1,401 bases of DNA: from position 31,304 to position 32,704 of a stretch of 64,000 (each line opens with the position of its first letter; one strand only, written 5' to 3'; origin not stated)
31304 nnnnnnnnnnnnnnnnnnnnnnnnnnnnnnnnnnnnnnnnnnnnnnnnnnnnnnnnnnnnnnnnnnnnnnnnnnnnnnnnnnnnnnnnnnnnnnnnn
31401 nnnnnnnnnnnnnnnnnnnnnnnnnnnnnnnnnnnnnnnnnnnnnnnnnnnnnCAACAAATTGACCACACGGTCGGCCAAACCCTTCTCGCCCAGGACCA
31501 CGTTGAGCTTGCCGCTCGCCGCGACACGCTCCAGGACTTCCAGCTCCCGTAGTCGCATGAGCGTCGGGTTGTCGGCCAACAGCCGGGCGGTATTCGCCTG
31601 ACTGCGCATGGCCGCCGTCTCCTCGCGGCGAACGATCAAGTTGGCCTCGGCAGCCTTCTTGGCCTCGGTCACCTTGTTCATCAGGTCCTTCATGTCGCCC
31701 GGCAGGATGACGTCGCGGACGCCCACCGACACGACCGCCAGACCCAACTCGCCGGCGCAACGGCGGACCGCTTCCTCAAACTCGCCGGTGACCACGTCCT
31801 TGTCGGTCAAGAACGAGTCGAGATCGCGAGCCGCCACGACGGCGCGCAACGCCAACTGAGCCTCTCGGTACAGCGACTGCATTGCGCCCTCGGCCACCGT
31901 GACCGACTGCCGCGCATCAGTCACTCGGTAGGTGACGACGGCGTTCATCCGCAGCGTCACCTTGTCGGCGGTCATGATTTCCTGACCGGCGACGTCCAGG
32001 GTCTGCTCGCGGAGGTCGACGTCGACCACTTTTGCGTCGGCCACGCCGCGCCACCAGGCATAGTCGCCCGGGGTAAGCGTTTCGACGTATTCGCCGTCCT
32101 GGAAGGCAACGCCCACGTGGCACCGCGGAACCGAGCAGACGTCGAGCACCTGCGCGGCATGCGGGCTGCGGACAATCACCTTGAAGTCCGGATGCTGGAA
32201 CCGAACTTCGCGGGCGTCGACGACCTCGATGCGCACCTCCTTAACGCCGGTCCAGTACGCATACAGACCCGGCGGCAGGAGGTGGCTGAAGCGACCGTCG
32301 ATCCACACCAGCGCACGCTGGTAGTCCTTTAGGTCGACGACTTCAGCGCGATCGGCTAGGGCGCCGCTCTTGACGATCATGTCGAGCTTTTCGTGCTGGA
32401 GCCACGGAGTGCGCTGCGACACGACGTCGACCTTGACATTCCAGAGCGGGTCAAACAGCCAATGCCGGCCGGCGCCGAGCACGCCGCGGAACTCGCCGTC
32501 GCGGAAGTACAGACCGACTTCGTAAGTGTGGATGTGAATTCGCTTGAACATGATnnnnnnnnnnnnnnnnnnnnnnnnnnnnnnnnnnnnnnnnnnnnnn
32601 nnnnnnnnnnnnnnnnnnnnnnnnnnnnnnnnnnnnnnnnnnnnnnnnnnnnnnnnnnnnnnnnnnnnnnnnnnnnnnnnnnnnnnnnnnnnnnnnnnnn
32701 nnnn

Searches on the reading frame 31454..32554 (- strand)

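Call 58: search_protein_families(library=pfam, proteins=[window:31454-32554:-], max_evalue=0.001)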
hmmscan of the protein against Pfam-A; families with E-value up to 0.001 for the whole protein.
seq(367 aa): 1 family
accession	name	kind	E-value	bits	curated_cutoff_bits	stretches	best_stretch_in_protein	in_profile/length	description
PF01145.31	Band_7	-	2.2e-29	103.2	23.6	1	142-312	3-175/176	SPFH domain / Band 7 family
